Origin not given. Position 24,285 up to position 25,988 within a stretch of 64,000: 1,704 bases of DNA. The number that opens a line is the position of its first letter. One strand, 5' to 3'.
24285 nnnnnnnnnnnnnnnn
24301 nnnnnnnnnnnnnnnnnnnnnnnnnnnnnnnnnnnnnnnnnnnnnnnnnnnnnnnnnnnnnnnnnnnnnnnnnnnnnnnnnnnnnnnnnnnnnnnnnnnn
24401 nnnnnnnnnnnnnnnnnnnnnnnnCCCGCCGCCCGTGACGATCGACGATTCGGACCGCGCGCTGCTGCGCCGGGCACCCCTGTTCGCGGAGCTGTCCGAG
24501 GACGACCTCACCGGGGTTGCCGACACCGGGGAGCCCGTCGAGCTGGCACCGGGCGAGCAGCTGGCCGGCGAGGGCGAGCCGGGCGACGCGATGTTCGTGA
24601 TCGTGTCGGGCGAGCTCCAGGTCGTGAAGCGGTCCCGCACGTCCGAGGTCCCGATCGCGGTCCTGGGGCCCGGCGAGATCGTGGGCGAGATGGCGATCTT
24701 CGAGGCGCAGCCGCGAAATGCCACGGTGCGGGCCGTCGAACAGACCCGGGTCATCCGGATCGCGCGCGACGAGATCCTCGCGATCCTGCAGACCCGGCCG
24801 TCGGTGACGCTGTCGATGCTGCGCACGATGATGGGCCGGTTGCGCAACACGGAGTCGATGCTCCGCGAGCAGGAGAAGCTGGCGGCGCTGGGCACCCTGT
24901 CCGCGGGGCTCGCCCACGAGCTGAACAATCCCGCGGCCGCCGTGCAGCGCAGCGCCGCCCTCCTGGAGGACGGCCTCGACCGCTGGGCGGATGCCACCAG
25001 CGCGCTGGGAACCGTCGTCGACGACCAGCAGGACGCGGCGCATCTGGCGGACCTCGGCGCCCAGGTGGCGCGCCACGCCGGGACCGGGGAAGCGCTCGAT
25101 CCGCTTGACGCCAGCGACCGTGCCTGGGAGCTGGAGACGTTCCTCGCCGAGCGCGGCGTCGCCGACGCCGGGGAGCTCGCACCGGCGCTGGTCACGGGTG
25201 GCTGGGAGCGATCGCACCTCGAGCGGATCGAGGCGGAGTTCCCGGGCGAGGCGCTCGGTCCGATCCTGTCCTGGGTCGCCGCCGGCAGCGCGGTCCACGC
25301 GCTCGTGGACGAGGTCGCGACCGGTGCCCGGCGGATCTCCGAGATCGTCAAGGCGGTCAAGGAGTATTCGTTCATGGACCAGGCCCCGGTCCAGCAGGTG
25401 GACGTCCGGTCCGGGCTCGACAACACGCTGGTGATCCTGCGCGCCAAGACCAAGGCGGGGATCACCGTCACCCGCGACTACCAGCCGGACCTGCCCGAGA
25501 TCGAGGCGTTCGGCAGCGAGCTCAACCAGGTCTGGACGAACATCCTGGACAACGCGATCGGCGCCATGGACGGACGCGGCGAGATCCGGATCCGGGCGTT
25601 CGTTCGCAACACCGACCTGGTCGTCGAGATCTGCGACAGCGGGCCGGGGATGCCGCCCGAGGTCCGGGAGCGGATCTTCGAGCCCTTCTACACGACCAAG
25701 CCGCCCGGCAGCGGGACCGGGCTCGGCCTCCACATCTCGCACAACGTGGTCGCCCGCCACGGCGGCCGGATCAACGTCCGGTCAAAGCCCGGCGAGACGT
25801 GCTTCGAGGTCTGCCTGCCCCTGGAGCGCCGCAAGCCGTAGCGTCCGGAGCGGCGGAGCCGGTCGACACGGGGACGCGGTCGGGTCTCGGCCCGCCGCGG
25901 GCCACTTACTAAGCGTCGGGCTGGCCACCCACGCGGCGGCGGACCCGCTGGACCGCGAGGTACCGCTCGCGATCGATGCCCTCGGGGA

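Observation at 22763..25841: Two-component pair with an enzymatic output: REC + Cys-less Grx-like + Cys-less TrxR-like flavoprotein, partnered with a soluble cNMP-binding histidine kinase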

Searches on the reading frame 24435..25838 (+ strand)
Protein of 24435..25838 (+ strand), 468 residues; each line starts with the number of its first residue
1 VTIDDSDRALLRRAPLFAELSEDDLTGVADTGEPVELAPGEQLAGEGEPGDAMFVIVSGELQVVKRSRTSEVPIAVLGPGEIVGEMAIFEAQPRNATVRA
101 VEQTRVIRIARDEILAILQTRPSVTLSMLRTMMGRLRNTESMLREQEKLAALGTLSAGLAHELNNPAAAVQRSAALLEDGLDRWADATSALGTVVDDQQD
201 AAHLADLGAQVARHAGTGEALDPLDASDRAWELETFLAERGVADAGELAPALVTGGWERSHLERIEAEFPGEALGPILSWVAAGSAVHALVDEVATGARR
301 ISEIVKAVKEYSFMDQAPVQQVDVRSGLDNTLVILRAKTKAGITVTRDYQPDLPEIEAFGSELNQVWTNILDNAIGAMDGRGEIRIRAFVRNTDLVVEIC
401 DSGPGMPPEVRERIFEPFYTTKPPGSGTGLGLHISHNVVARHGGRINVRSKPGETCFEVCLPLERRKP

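Call 7: search_protein_families(library=pfam, proteins=[window:24435-25838:+], max_evalue=0.01)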
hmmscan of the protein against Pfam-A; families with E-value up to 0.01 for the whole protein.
window:24435-25838:+ (468 aa): 5 families
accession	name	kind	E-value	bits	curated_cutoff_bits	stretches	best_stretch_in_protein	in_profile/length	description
PF02518.31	HATPase_c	-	4.9e-26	91.8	26.4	1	362-464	5-110/111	Histidine kinase-, DNA gyrase B-, and HSP90-like ATPase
PF00027.35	cNMP_binding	-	9.3e-23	80.5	27.5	1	35-120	2-88/89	Cyclic nucleotide-binding domain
PF14501.12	HATPase_c_5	-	9.1e-05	22.8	22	1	363-461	6-101/102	GHKL domain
PF00512.31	HisKA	-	0.00058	20.3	26.9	0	152-182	2-31/66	His Kinase A (phospho-acceptor) domain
PF13581.12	HATPase_c_2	-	0.00098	19.6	27.4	1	381-442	53-112/127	Histidine kinase-like ATPase domain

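Call 8: search_protein_families(library=ncbifam, proteins=[window:24435-25838:+], max_evalue=0.01)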
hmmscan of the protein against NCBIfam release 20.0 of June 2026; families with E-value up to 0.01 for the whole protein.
window:24435-25838:+ (468 aa): 85 families (the best 25 are shown)
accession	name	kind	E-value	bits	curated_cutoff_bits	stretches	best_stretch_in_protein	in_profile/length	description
NF038348.1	T2SS_HK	subfamily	9.8e-52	176.1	450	2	287-463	397-573/574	histidine kinase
NF008468.0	PRK11360.1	equivalog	4.2e-47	160.8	646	2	293-466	436-611/616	two-component system sensor histidine kinase AtoS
NF052573.1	HisKinEspAMyxo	equivalog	3.6e-37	127.8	1400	2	285-461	426-609/755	serine histidine kinase EspA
NF007688.0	PRK10364.1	equivalog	2.5e-36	125.4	479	2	283-466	271-454/460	two-component system sensor histidine kinase ZraS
NF052574.1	HisKinEspCMyxo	equivalog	6.6e-36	123.8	1200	2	287-462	456-636/785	serine histidine kinase EspC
NF010411.0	PRK13837.1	equivalog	2e-35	122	647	2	282-467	480-679/828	two-component system VirA-like sensor kinase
NF046026.1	HisKinCckACaul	equivalog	9.1e-28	96.7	1000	1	292-465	342-534/678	cell cycle histidine kinase CckA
NF008293.1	PRK11073.1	equivalog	9.4e-27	94.1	240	1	335-464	210-348/349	nitrogen regulation protein NR(II)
NF047497.1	HK_LIC_12097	equivalog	2.8e-26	92.1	500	2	361-463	263-366/367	LIC_12097 family sensor histidine kinase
TIGR02938.1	nifL_nitrog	equivalog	7.3e-25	87.4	242.45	1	284-457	310-487/494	nitrogen fixation negative regulator NifL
NF046020.1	HisKinCckABruc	equivalog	7.3e-25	87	1000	2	300-462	528-706/868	cell cycle histidine kinase CckA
NF047466.1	hybrid_RR_LvrB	exception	5.2e-24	85.1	500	2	292-461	192-374/377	hybrid histidine kinase/response regulator LvrB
NF046044.1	PnpS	equivalog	1e-22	80.7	400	1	297-462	216-390/390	two-component system histidine kinase PnpS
NF006800.0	PRK09303.1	equivalog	1.4e-22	80.2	342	1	322-465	231-379/383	histidine kinase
TIGR02916.1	PEP_his_kin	equivalog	1.8e-22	79.7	300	1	298-462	521-679/679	XrtA/PEP-CTERM system histidine kinase PrsK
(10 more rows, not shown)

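Call 57: find_homologous_proteins(query=window:24435-25838:+, max_evalue=1e-30)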
Query window:24435-25838:+ (468 aa): 7942 proteins with E <= 1e-30 among 8000 candidates; the best 120 are listed.
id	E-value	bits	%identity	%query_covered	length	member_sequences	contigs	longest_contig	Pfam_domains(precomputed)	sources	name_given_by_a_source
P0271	5.5e-284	960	94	100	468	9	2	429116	PF02518.32,PF00027.36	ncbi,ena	-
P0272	2.7e-276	935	91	100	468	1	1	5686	PF02518.32,PF00027.36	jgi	jgi:signal transduction histidine kinase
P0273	4.4e-265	898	88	100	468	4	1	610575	PF02518.32,PF00027.36,PF14501.13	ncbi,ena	-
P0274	1.5e-257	873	85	100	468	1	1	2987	PF02518.32,PF00027.36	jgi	jgi:signal transduction histidine kinase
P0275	7.9e-254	861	84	100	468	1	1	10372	PF02518.32,PF00027.36,PF14501.13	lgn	-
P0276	7.5e-253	857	84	99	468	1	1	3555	PF02518.32,PF00027.36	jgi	jgi:signal transduction histidine kinase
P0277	2.6e-251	852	83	100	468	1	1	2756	PF02518.32,PF00027.36,PF14501.13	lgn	-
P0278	8.1e-251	851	82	100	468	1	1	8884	PF02518.32,PF00027.36,PF14501.13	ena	-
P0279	1.1e-250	850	83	100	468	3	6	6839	PF02518.32,PF00027.36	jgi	jgi:signal transduction histidine kinase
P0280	1.3e-250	850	83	100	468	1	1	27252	PF02518.32,PF00027.36,PF14501.13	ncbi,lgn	-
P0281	1.4e-250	850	82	100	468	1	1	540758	PF02518.32,PF00027.36,PF14501.13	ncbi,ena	-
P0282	1.2e-249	847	83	99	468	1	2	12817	PF02518.32,PF00027.36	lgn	-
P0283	1.7e-249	846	83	100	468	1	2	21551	PF02518.32,PF00027.36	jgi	-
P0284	4.8e-249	845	83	99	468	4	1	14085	PF02518.32,PF00027.36,PF14501.13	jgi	jgi:signal transduction histidine kinase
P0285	3.9e-248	842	83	100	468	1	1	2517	PF02518.32,PF00027.36,PF14501.13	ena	-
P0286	4.9e-248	842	82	100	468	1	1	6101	PF02518.32,PF00027.36,PF14501.13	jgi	jgi:signal transduction histidine kinase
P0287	6.3e-248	841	82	100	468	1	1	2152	PF02518.32,PF00027.36,PF14501.13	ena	-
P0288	1.9e-247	840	82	100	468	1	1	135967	PF02518.32,PF00027.36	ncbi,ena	-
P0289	2.6e-247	839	83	100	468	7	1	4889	PF02518.32,PF00027.36,PF14501.13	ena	-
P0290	1.7e-245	833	81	100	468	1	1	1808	PF02518.32,PF00027.36,PF14501.13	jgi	jgi:signal transduction histidine kinase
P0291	3.3e-245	832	82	100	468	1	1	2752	PF02518.32,PF00027.36,PF14501.13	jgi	-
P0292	5.1e-245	832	82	99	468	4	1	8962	PF02518.32,PF00027.36,PF14501.13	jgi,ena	-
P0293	7.0e-245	831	82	100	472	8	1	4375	PF02518.32,PF00027.36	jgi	jgi:signal transduction histidine kinase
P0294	9.2e-245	831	81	100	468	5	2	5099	PF02518.32,PF00027.36,PF14501.13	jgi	-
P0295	1.4e-244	830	81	99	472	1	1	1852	PF02518.32,PF00027.36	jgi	-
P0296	1.6e-244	830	81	100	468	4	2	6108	PF02518.32,PF00027.36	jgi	jgi:signal transduction histidine kinase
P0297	3.6e-244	829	82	99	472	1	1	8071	PF02518.32,PF00027.36,PF14501.13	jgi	jgi:signal transduction histidine kinase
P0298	1.4e-243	827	81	99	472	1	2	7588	PF02518.32,PF00027.36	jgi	jgi:signal transduction histidine kinase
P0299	1.9e-243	826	81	99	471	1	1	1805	PF02518.32,PF00027.36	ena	-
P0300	3.2e-243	826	81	99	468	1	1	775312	PF02518.32,PF00027.36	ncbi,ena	-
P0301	4.2e-243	825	80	100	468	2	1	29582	PF02518.32,PF00027.36,PF14501.13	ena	-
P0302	2.3e-242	823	81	100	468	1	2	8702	PF02518.32,PF00027.36,PF14501.13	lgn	-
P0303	1.3e-241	820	81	100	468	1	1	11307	PF02518.32,PF00027.36,PF14501.13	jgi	jgi:signal transduction histidine kinase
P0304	2.2e-241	820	79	100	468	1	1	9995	PF02518.32,PF00027.36,PF14501.13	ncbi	-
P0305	2.4e-241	819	81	100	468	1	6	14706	PF02518.32,PF00027.36,PF14501.13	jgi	jgi:signal transduction histidine kinase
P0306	2.7e-241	819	79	100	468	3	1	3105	PF02518.32,PF00027.36,PF14501.13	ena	-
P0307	1.5e-240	817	80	100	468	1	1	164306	PF02518.32,PF00027.36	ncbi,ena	-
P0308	2.4e-240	816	80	100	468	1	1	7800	PF02518.32,PF00027.36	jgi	jgi:signal transduction histidine kinase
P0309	5.1e-240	815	80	100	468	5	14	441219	PF02518.32,PF00027.36,PF14501.13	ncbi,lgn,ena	-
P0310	9.1e-240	814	81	99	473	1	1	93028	PF02518.32,PF00027.36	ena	-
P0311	1.8e-239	813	79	100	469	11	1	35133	PF02518.32,PF00027.36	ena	-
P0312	2.9e-239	813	80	100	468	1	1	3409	PF02518.32,PF00027.36,PF14501.13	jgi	jgi:signal transduction histidine kinase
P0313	3.2e-239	813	79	100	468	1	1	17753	PF02518.32,PF00027.36,PF14501.13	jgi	-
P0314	5.4e-239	812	79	99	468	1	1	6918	PF02518.32,PF00027.36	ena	-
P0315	8.2e-239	811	80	99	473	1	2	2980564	PF02518.32,PF00027.36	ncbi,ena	-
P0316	2.8e-238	809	80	100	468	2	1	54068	PF02518.32,PF00027.36,PF14501.13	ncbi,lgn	ncbi:MAG TPA: ATP-binding protein [Candidatus Limnocylindrales bacterium]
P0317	3.7e-238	809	80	100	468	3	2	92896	PF02518.32,PF00027.36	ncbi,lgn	-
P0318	3.8e-238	809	80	100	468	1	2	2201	PF02518.32,PF00027.36,PF14501.13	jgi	-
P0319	4.2e-238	809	79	100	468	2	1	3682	PF02518.32,PF00027.36,PF14501.13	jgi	jgi:signal transduction histidine kinase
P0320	1.0e-237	808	79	100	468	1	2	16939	PF02518.32,PF00027.36,PF14501.13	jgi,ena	jgi:signal transduction histidine kinase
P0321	2.1e-237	807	79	100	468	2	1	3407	PF02518.32,PF00027.36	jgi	-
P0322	4.4e-237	805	79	100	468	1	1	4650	PF02518.32,PF00027.36,PF14501.13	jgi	jgi:signal transduction histidine kinase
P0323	1.9e-234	797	78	99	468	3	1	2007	PF02518.32,PF00027.36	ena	-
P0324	3.8e-234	796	78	100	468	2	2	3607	PF02518.32,PF00027.36,PF14501.13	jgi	jgi:signal transduction histidine kinase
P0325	8.8e-234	795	78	99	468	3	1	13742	PF02518.32,PF00027.36,PF14501.13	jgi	jgi:signal transduction histidine kinase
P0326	4.3e-233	792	78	100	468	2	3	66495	PF02518.32,PF00027.36,PF14501.13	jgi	jgi:signal transduction histidine kinase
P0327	5.8e-231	785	78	100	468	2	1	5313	PF02518.32,PF00027.36,PF14501.13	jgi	jgi:signal transduction histidine kinase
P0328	1.4e-229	781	75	100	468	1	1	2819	PF02518.32,PF00027.36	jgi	jgi:signal transduction histidine kinase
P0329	3.5e-229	779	77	100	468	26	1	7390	PF02518.32,PF00027.36,PF14501.13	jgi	jgi:signal transduction histidine kinase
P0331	2.1e-226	770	76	100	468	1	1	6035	PF02518.32,PF00027.36,PF14501.13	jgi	jgi:signal transduction histidine kinase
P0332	2.6e-226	770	76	100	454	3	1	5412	PF02518.32,PF00027.36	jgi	jgi:signal transduction histidine kinase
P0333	1.9e-224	764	77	100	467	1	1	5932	PF02518.32,PF00027.36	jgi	jgi:signal transduction histidine kinase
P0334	2.7e-224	763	76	100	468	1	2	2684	PF02518.32,PF00027.36,PF14501.13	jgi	jgi:signal transduction histidine kinase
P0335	3.8e-224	763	76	100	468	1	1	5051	PF02518.32,PF00027.36,PF14501.13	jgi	jgi:signal transduction histidine kinase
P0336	1.5e-221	754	78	97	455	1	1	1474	PF02518.32,PF00027.36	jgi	jgi:signal transduction histidine kinase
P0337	1.5e-221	754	74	100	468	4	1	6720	PF02518.32,PF00027.36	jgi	jgi:signal transduction histidine kinase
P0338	3.3e-220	750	86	86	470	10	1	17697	PF02518.32,PF00027.36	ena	-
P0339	5.3e-220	749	82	88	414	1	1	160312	PF02518.32,PF00027.36,PF14501.13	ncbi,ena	-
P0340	1.9e-215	734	72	100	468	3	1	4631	PF02518.32,PF00027.36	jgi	jgi:signal transduction histidine kinase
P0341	2.0e-207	708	70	100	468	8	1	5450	PF02518.32,PF00027.36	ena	-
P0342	6.5e-207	706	69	100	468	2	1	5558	PF02518.32,PF00027.36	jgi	jgi:signal transduction histidine kinase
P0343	4.9e-205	700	70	100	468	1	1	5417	PF02518.32,PF00027.36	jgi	-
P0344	4.9e-205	700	70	100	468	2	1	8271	PF02518.32,PF00027.36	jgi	jgi:signal transduction histidine kinase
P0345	5.2e-205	700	70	100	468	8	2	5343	PF02518.32,PF00027.36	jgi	-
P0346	3.0e-204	697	69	100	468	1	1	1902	PF02518.32,PF00027.36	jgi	-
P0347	5.5e-204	696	69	100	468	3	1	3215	PF02518.32,PF00027.36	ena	-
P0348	8.9e-204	696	69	100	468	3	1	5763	PF02518.32,PF00027.36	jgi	-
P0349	1.3e-203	695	69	100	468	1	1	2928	PF02518.32,PF00027.36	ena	-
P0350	1.7e-203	695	70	100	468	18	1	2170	PF02518.32,PF00027.36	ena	-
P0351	6.3e-203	693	68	100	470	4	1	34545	PF02518.32,PF00027.36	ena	-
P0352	1.3e-202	692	68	100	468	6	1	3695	PF02518.32,PF00027.36,PF14501.13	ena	-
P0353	1.5e-202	692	68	100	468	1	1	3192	PF02518.32,PF00027.36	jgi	jgi:signal transduction histidine kinase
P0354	2.1e-202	691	68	99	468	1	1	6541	PF02518.32,PF00027.36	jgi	jgi:signal transduction histidine kinase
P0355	3.7e-202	690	68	100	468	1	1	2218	PF02518.32,PF00027.36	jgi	jgi:signal transduction histidine kinase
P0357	1.9e-201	688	68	100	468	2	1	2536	PF02518.32,PF00027.36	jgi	jgi:signal transduction histidine kinase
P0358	5.2e-201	687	69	99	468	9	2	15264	PF02518.32,PF00027.36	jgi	jgi:signal transduction histidine kinase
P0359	6.6e-201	686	69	98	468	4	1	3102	PF02518.32,PF00027.36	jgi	jgi:signal transduction histidine kinase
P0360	1.3e-200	685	77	91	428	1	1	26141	PF02518.32,PF00027.36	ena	-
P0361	1.7e-200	685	68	100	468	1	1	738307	PF02518.32,PF00027.36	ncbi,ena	-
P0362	2.8e-200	684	68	100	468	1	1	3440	PF02518.32,PF00027.36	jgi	jgi:signal transduction histidine kinase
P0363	1.7e-199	682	68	100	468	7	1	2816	PF02518.32,PF00027.36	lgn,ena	-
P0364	1.9e-199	681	67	100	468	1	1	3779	PF02518.32,PF00027.36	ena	-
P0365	2.0e-199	681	68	99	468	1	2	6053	PF02518.32,PF00027.36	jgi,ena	jgi:signal transduction histidine kinase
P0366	5.4e-199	680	69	99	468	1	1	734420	PF02518.32,PF00027.36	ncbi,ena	-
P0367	1.0e-198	679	68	100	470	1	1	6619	PF02518.32,PF00027.36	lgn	-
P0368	1.2e-198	679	68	100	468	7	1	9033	PF02518.32,PF00027.36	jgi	jgi:signal transduction histidine kinase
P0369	1.9e-198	678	68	100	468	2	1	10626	PF02518.32,PF00027.36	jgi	jgi:signal transduction histidine kinase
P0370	3.6e-198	677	67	100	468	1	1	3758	PF02518.32,PF00027.36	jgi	jgi:signal transduction histidine kinase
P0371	3.9e-198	677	68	100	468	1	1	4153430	PF02518.32,PF00027.36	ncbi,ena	-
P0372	7.4e-198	676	68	100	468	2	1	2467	PF02518.32,PF00027.36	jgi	jgi:signal transduction histidine kinase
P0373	1.4e-197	675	66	100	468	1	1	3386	PF02518.32,PF00027.36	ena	-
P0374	7.1e-197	673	67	100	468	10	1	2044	PF02518.32,PF00027.36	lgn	-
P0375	1.2e-196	672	67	99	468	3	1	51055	PF02518.32,PF00027.36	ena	-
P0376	1.8e-196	672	67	99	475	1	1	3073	PF02518.32,PF00027.36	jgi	jgi:signal transduction histidine kinase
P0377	3.2e-196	671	67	99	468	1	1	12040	PF02518.32,PF00027.36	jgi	jgi:signal transduction histidine kinase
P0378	1.4e-195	669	66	99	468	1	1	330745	PF02518.32,PF00027.36,PF14501.13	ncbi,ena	-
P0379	8.2e-194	663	66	100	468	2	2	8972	PF02518.32,PF00027.36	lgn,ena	-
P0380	1.1e-192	659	67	100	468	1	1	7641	PF02518.32,PF00027.36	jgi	jgi:signal transduction histidine kinase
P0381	1.5e-192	659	66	100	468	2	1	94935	PF02518.32,PF00027.36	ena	-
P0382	3.4e-192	658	67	99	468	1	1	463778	PF02518.32,PF00027.36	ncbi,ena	-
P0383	3.6e-192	657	66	99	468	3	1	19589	PF02518.32,PF00027.36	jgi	jgi:signal transduction histidine kinase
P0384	1.1e-191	656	65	100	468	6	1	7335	PF02518.32,PF00027.36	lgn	-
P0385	1.4e-191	656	67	100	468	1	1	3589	PF02518.32,PF00027.36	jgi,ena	-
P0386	1.5e-191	655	66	99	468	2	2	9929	PF02518.32,PF00027.36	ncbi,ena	-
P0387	2.9e-191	654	65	100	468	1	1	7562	PF02518.32,PF00027.36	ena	-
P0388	3.7e-191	654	65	100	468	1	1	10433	PF02518.32,PF00027.36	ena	-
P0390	1.6e-190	652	65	98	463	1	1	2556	PF02518.32,PF00027.36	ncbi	ncbi:MAG TPA: ATP-binding protein [Candidatus Limnocylindrales bacterium]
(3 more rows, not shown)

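Call 64: predict_structure(alignment_id=A2)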
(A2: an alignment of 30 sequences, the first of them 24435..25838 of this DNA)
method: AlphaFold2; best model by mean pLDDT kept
length: 468 residues; sequences in the alignment: 30
mean_pLDDT: 78.2   pTM: 0.39
mean pLDDT of the five models: 78.2, 78.1, 77.7, 72.5, 72.4
residues with pLDDT >= 90: 96; 70-90: 265; 50-70: 66; < 50: 41
segments of 3 or more residues with pLDDT < 50: 143-162, 306-316, 423-428
pLDDT, mean of each block of 10 residues (from residue 1): 72 80 83 89 83 89 69 78 77 78 91 83 72 63 42 37 57 81 88 84 88 71 84 94 89 89 91 90 87 71 51 52 83 72 90 82 81 85 95 94 84 69 49 82 89 92 74
secondary structure, 60 per line:
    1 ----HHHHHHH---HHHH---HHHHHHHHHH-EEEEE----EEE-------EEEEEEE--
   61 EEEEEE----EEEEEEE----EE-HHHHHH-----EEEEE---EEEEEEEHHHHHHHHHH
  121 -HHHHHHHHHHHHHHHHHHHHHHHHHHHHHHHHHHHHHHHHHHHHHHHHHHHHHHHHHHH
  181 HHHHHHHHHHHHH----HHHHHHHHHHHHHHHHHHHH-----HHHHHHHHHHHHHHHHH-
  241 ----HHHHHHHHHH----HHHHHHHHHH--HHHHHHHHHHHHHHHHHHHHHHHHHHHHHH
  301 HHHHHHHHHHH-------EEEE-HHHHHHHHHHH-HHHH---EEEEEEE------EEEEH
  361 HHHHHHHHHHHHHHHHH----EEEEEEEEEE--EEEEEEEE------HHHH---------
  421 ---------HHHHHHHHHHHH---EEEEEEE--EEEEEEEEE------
elements in order: H5-11 H15-18 H22-31 E33-37 E42-44 E52-58 E61-66 E71-77 H85-90 E96-100 E104-110 H111-120 H122-193 H198-217 H223-239 H245-254 H259-268 H271-311 E319-322 H324-334 H336-339 E343-349 E356-359 H360-377 E382-391 E394-401 H408-411 H430-441 E445-451 E454-462

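Call 68: fold_search(model_id=the predicted structure, library=pdb)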
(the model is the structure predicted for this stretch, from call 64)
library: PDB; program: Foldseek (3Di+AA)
matches with E <= 10: 1335; with E <= 0.001: 976
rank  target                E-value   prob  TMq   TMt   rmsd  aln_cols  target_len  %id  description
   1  9jfj_A                4.3e-16  1.00  0.32  0.63  17.2       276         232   28  Crystal structure of the cytoplasmic domain of ZraS in ADP-bound form (released 2025-03-26)
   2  9jfj_B                3.9e-15  1.00  0.30  0.60  17.6       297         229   25  Crystal structure of the cytoplasmic domain of ZraS in ADP-bound form (released 2025-03-26)
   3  5uht_A                4.1e-15  1.00  0.33  0.62  13.8       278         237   18  Structure of the Thermotoga maritima HK853-BeF3-RR468 complex at pH 5.0 (released 2017-12-27)
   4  9jfj_C                2.6e-14  1.00  0.33  0.65  17.5       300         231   25  Crystal structure of the cytoplasmic domain of ZraS in ADP-bound form (released 2025-03-26)
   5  9jfj_D                2.7e-14  1.00  0.31  0.59  16.9       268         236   25  Crystal structure of the cytoplasmic domain of ZraS in ADP-bound form (released 2025-03-26)
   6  6rh8_A                3.0e-14  1.00  0.32  0.60  16.5       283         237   17  Revisiting pH-gated conformational switch. Complex HK853 mutant H260A -RR468 mutant D53A pH 5.3 (released 2020-02-19)
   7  8vc9_A                3.6e-14  1.00  0.31  0.38  20.8       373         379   20  Hybrid response regulator LvrB from Leptospira / phosphorylated REC form (released 2024-12-18)
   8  8vc9_C                7.2e-14  1.00  0.31  0.37  20.8       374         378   20  Hybrid response regulator LvrB from Leptospira / phosphorylated REC form (released 2024-12-18)
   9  8vc9_D                8.5e-14  1.00  0.30  0.37  20.6       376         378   20  Hybrid response regulator LvrB from Leptospira / phosphorylated REC form (released 2024-12-18)
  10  6azr_A                9.0e-14  1.00  0.32  0.62  13.2       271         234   18  Crystal structure of the T264A HK853cp-BeF3-RR468 complex (released 2017-12-27)
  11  8vc9_B                9.5e-14  1.00  0.30  0.37  20.7       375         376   20  Hybrid response regulator LvrB from Leptospira / phosphorylated REC form (released 2024-12-18)
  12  4jav_A                1.2e-13  1.00  0.31  0.57  16.3       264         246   20  Structural basis of a rationally rewired protein-protein interface (HK853wt and RR468mutant V13P, L14I, I17M and N21V) (released 2013-09-04)
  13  8vc9_F                1.3e-13  1.00  0.30  0.37  20.9       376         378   20  Hybrid response regulator LvrB from Leptospira / phosphorylated REC form (released 2024-12-18)
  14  5c93_B                1.4e-13  1.00  0.30  0.61  17.7       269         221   20  Histidine kinase with ATP (released 2016-07-27)
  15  6rh7_B                1.5e-13  1.00  0.32  0.61  14.7       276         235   18  Revisiting pH-gated conformational switch. Complex HK853 mutant H260A -RR468 mutant D53A pH 7.5 (released 2020-02-19)
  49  3i54_D                8.4e-12  1.00  0.30  0.58   8.6       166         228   25  Crystal structure of MtbCRP in complex with cAMP (released 2009-09-08)
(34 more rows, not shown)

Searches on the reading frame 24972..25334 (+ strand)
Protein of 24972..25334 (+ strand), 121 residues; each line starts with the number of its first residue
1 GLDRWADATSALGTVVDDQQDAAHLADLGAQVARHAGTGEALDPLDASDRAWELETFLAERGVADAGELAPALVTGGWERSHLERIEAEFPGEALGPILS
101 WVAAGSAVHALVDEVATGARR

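Call 66: search_protein_families(library=pfam, proteins=[window:24972-25334:+], max_evalue=10)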
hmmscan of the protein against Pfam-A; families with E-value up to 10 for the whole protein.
seq(121 aa): 0 families
